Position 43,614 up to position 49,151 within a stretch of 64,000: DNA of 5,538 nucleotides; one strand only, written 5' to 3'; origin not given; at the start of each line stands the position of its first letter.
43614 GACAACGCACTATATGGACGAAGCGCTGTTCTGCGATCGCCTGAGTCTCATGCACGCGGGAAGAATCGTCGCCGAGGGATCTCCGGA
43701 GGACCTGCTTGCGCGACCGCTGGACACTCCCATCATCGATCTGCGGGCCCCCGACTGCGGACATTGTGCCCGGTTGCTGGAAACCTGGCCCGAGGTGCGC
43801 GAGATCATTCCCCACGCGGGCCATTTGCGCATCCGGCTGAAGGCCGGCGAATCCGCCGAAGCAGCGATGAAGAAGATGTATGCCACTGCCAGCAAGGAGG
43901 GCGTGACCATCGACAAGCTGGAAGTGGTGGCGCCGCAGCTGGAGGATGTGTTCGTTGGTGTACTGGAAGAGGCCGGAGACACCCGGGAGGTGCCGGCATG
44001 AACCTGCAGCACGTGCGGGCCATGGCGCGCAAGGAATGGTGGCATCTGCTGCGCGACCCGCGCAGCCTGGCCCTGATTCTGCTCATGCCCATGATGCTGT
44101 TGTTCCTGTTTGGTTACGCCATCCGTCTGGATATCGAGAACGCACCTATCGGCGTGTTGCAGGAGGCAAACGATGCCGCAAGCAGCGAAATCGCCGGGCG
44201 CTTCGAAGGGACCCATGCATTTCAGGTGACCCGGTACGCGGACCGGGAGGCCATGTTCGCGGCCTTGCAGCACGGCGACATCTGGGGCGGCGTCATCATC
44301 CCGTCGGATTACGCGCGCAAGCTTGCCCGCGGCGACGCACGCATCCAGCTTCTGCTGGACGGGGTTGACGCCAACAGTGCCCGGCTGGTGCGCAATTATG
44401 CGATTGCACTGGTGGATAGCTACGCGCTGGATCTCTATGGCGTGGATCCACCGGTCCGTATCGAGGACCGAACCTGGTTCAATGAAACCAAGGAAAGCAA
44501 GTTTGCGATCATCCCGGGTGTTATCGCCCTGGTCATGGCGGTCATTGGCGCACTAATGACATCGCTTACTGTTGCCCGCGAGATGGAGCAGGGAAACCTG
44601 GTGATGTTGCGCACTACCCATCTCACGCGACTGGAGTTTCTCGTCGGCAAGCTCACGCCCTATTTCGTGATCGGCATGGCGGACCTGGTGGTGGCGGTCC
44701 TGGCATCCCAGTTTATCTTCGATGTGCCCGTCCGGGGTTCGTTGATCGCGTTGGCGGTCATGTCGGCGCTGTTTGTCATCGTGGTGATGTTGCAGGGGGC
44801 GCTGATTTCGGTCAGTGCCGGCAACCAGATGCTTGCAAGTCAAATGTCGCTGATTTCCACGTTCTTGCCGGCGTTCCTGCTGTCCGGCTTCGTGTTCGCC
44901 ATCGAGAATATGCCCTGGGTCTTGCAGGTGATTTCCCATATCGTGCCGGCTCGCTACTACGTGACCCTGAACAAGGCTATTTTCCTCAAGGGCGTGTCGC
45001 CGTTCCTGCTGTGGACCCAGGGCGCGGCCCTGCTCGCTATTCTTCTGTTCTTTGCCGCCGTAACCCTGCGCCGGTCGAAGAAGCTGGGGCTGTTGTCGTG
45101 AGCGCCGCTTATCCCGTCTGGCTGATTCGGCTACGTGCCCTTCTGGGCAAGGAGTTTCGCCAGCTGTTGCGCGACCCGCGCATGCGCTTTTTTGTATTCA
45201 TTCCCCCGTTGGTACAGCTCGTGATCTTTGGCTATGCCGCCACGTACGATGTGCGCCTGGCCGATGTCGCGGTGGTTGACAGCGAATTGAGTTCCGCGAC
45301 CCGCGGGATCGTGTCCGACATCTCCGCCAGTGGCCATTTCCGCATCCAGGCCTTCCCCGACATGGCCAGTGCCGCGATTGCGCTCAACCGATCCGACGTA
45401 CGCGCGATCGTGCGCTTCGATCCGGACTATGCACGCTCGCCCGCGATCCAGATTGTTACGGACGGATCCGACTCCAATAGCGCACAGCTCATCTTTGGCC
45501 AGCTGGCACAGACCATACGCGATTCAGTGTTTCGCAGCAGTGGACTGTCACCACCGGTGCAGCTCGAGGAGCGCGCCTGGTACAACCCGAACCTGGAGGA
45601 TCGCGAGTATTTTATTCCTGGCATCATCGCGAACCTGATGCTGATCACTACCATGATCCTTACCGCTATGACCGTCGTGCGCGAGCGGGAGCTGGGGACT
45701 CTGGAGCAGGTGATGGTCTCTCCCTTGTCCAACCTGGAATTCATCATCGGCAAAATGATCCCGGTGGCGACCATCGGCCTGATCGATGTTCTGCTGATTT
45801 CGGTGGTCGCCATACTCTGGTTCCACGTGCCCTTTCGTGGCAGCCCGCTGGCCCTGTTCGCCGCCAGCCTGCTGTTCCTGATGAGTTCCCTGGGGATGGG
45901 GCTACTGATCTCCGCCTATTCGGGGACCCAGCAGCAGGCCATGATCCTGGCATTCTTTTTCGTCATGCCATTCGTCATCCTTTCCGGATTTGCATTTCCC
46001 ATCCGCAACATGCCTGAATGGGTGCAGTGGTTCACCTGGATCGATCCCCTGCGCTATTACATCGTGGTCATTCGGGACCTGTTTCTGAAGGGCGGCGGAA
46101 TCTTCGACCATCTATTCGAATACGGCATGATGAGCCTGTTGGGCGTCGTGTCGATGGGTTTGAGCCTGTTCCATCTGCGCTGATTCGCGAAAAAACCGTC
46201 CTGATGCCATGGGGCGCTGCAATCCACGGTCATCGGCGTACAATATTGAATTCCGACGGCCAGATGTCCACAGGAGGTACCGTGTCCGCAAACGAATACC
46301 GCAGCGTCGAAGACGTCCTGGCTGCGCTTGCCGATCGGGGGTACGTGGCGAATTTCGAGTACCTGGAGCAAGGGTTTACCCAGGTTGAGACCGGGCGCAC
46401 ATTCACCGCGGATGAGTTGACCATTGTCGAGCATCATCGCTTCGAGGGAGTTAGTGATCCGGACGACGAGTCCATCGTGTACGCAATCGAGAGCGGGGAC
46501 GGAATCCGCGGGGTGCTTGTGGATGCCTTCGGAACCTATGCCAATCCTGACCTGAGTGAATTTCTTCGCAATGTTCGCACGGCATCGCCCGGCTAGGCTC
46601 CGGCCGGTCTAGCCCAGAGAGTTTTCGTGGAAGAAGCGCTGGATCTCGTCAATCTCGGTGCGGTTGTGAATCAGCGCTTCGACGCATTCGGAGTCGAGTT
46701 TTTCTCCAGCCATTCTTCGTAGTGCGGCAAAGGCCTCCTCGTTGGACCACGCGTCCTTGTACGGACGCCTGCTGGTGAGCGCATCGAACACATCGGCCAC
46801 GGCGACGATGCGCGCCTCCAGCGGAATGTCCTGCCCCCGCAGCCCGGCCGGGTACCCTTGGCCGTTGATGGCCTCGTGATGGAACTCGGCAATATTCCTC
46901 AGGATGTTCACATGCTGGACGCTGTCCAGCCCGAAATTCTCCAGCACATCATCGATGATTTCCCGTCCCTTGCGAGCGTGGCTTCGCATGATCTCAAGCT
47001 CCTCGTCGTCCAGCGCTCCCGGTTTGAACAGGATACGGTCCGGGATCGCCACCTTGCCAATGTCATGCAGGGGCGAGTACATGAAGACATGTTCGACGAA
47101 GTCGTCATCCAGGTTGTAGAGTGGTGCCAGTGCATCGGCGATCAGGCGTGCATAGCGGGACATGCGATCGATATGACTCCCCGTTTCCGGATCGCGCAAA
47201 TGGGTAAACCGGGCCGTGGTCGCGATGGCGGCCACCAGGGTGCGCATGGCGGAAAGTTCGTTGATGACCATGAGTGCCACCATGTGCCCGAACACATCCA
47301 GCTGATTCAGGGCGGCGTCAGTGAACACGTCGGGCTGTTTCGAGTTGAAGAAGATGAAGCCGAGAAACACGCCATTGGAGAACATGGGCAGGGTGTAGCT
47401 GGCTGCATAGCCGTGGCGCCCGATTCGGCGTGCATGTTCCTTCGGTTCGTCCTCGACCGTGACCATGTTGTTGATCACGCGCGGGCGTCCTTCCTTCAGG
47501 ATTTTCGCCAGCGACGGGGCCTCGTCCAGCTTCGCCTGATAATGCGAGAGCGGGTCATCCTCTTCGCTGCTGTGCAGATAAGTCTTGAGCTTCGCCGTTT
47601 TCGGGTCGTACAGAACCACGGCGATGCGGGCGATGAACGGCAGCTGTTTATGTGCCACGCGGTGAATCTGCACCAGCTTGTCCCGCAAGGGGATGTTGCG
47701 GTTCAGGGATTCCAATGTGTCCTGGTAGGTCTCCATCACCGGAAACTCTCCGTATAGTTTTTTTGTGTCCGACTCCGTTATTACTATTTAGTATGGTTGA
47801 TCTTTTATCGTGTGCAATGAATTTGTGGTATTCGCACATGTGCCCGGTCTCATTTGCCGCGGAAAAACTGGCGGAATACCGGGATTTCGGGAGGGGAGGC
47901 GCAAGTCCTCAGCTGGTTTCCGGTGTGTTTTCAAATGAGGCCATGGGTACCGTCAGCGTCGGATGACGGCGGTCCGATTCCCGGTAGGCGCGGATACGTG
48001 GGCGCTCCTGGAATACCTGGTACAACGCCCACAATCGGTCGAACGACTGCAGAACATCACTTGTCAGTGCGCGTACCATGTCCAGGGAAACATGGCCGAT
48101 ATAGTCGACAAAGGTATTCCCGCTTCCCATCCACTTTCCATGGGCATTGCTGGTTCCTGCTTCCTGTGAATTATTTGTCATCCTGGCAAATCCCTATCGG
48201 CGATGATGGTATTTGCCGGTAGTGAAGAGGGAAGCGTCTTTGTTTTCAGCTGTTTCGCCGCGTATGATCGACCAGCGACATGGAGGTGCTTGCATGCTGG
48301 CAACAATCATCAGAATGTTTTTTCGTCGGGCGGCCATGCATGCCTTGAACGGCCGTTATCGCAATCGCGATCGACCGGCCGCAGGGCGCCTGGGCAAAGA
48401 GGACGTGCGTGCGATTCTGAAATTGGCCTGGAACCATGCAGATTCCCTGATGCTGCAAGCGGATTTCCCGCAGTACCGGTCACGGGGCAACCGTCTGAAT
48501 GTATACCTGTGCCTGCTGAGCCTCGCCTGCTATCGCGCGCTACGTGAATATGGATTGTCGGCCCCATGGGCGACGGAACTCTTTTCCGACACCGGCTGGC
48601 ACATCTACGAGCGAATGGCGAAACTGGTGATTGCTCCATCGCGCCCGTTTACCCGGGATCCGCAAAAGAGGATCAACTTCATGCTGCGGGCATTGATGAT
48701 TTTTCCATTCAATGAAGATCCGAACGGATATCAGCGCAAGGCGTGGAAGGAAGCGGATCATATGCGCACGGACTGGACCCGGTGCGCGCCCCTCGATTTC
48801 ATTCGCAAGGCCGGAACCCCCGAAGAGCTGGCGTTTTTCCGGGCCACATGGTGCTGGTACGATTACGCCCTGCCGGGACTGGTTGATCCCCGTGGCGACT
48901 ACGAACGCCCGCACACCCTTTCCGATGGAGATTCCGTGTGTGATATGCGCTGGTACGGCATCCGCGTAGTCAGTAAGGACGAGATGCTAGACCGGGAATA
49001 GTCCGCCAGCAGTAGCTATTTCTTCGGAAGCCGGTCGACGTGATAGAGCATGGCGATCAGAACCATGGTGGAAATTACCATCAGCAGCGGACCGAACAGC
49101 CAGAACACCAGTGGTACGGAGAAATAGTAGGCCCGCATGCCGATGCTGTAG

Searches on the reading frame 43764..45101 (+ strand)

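Call 39: search_protein_families(library=pfam, proteins=[window:43764-45101:+], max_evalue=0.00001)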
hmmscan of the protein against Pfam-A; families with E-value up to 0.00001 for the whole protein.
window:43764-45101:+ (445 aa): 3 families
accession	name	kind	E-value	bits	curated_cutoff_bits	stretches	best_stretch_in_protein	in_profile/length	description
PF12698.13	ABC2_membrane_3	-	5.3e-37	128.1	31.6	1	101-432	3-344/347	ABC-2 family transporter protein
PF01061.29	ABC2_membrane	-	4.3e-18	66.1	26.9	1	244-402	45-205/211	ABC-2 type transporter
PF12679.13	ABC2_membrane_2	-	8.1e-09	35.6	27.2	1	86-436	2-276/283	ABC-2 family transporter protein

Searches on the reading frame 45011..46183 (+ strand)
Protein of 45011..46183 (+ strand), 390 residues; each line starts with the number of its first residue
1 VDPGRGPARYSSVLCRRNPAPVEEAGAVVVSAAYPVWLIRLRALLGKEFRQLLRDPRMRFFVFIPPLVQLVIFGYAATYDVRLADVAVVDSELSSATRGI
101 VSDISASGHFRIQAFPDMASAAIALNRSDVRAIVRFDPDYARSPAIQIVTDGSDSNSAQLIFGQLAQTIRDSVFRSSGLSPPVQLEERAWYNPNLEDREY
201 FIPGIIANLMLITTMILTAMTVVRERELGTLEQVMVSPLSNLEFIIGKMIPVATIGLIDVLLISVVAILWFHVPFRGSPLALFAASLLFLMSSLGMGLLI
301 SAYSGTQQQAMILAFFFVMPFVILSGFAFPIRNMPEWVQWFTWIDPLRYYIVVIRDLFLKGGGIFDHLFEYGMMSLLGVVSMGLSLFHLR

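Call 39: search_protein_families(library=pfam, proteins=[window:45011-46183:+], max_evalue=0.00001)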
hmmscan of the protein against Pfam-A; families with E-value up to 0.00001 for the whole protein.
window:45011-46183:+ (390 aa): 3 families
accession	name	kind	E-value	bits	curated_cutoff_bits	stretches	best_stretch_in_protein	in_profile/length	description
PF12698.13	ABC2_membrane_3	-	5.7e-45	154.4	31.6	1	58-386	3-346/347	ABC-2 family transporter protein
PF01061.29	ABC2_membrane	-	2.5e-35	122.4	26.9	1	188-358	51-210/211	ABC-2 type transporter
PF12679.13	ABC2_membrane_2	-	1.8e-13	50.8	27.2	1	43-385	2-274/283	ABC-2 family transporter protein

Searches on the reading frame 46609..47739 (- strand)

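Call 39: search_protein_families(library=pfam, proteins=[window:46609-47739:-], max_evalue=0.00001)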
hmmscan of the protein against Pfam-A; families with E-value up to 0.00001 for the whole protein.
window:46609-47739:- (376 aa): 4 families
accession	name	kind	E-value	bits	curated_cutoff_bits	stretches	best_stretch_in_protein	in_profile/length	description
PF13487.12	HD_5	-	2e-29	102.9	27.2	1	189-351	13-169/170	HD domain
PF01966.28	HD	-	7.6e-20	71.8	22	1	187-320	2-115/116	HD domain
PF13185.12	GAF_2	-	4.6e-09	37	28.6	1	38-157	21-134/136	GAF domain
PF01590.32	GAF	-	1.5e-07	32.4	22.4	1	68-156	47-131/133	GAF domain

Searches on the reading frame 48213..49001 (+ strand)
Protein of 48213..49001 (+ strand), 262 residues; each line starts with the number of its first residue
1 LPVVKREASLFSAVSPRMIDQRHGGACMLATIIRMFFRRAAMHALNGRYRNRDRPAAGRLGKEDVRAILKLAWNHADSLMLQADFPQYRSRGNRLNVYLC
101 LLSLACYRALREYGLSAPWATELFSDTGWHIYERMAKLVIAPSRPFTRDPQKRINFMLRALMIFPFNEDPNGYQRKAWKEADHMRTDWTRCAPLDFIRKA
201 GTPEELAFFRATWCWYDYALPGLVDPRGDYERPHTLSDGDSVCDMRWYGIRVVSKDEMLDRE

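Call 39: search_protein_families(library=pfam, proteins=[window:48213-49001:+], max_evalue=0.00001)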
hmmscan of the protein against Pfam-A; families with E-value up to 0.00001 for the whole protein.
window:48213-49001:+ (262 aa): 1 family
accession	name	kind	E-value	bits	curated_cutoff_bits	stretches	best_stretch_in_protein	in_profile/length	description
PF14196.11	ATC_hydrolase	-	6.8e-07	30.6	28.1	1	180-247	82-145/145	L-2-amino-thiazoline-4-carboxylic acid hydrolase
